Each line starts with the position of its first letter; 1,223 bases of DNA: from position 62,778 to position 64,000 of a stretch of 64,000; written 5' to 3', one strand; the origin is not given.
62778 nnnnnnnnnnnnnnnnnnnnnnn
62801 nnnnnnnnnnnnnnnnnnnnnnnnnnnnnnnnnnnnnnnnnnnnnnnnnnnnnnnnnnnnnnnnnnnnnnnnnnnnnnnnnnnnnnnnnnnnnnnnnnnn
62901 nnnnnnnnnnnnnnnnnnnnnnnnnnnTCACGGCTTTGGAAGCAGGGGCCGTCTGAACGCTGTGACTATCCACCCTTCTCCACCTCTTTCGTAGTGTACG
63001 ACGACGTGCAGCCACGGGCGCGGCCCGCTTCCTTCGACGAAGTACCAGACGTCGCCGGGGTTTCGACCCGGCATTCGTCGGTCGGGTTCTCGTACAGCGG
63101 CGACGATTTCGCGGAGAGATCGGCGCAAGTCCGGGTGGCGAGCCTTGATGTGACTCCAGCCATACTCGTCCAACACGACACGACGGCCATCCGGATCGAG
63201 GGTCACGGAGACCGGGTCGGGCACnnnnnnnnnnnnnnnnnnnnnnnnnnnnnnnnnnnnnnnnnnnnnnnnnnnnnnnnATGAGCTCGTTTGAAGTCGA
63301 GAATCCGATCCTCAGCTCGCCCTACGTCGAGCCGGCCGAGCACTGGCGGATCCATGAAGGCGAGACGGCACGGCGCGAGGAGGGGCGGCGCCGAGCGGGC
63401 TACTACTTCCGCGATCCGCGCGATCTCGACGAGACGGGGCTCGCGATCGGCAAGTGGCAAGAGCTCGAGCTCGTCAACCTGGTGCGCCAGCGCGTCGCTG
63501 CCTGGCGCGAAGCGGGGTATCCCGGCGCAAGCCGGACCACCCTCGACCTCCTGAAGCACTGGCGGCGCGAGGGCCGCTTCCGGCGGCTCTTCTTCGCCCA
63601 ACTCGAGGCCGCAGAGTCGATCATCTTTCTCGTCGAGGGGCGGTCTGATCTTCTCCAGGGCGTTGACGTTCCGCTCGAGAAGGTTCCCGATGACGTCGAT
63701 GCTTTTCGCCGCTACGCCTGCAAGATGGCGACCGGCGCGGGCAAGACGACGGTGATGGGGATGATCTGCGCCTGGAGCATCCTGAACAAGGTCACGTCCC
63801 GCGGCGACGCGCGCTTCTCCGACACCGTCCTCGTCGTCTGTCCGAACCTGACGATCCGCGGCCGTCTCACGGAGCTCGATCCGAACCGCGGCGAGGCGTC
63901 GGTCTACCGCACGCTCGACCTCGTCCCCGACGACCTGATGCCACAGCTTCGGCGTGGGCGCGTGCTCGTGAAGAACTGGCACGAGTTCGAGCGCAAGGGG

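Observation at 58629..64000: Composite defence island: HTH-DUF433 + PIN-like pair, Type III-like Mod, embedded antisense TA pair, Res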

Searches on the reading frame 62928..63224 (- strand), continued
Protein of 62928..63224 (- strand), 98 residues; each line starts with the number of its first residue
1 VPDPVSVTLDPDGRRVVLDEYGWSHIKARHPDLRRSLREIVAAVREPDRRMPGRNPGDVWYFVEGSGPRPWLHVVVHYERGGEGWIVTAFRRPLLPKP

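Call 95: search_protein_families(library=pfam, proteins=[L121:6316-7056:-, L114:8167-8562:-, L114:8552-8875:-], max_evalue=0.01)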
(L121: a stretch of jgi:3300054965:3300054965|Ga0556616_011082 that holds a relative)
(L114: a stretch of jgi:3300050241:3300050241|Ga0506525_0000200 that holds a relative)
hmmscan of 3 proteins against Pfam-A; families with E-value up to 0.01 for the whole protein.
L121:6316-7056:- (247 aa): 1 family
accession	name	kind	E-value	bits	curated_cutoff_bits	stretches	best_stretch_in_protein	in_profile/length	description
PF18735.6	HEPN_RiboL-PSP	-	4.1e-09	37.1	28.4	1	85-244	23-186/191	RiboL-PSP-HEPN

L114:8167-8562:- (132 aa): 1 family
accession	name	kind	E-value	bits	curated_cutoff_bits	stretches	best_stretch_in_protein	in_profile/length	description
PF05168.19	HEPN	-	3.2e-13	50.3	22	1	8-119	3-113/117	HEPN domain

L114:8552-8875:- (108 aa): 3 families
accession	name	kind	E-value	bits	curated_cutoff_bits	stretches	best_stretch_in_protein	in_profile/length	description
PF18765.7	Polbeta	-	1e-10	42.1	26.9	1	18-107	8-90/93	Polymerase beta, Nucleotidyltransferase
PF01909.29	NTP_transf_2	-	1.6e-10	41.7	21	1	16-54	7-45/93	Nucleotidyltransferase domain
PF22600.2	MTPAP-like_central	-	0.0025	18.4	27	1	19-52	35-68/139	Poly(A) RNA polymerase, mitochondrial-like, central palm domain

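Call 97: search_protein_representatives(alignment_id=A2)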
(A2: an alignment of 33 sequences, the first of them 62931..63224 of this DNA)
Query: 33 sequences, 94 profile positions. Proteins with E-value up to 0.001 (for the whole library): 1673; up to 1e-10: 284; up to 1e-30: 5. The best 150 are listed.
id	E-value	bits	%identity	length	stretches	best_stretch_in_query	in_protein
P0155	4.1e-37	142.2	-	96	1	2-93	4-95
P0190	2.7e-34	133.1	-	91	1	2-92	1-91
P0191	5.8e-34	132.1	-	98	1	3-92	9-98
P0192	2.1e-33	130.3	-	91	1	2-92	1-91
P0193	1.4e-31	124.5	-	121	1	2-92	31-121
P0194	1.6e-30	121.1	-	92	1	2-92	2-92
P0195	6.5e-30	119.1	-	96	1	2-92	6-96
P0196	2.2e-29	117.4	-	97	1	2-92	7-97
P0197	2.6e-28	113.9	-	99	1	3-92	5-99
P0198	4.4e-27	110.0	-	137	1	2-92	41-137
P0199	3.2e-26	107.3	-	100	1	4-92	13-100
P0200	3.5e-26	107.1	-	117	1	5-92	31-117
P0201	4.4e-26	106.8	-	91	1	6-92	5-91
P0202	1.0e-25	105.6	-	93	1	2-92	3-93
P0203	1.6e-25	105.0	-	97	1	2-92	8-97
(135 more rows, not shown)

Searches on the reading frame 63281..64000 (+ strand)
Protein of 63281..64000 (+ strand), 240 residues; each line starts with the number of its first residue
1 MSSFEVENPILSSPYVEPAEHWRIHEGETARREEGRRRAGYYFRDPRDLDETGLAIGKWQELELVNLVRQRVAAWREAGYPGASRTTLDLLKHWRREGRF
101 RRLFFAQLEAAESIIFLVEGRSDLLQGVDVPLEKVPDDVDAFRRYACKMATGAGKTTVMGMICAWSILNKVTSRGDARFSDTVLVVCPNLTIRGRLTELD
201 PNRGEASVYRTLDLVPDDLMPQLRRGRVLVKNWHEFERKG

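Call 9: search_protein_families(library=pfam, proteins=[window:63281-64000:+], max_evalue=0.01)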
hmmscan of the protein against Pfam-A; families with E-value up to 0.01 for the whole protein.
window:63281-64000:+ (240 aa): 1 family
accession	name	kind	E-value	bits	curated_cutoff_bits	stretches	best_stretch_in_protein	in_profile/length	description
PF04851.21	ResIII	-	0.00012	22.5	22.5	1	107-195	8-68/164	Type III restriction enzyme, res subunit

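Call 10: search_protein_families(library=padloc, proteins=[window:63281-64000:+], max_evalue=0.01)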
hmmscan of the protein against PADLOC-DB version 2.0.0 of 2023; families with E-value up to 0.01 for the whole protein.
window:63281-64000:+ (240 aa): 0 families

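Call 71: search_protein_families(library=ncbifam, proteins=[window:63281-64000:+], max_evalue=0.01)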
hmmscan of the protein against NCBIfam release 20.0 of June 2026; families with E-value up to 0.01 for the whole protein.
window:63281-64000:+ (240 aa): 1 family
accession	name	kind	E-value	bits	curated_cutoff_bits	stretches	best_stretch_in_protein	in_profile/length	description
NF046055.1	restr_BPTD_3080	equivalog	1.8e-83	281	800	1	6-239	1-248/970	BPTD_3080 family restriction endonuclease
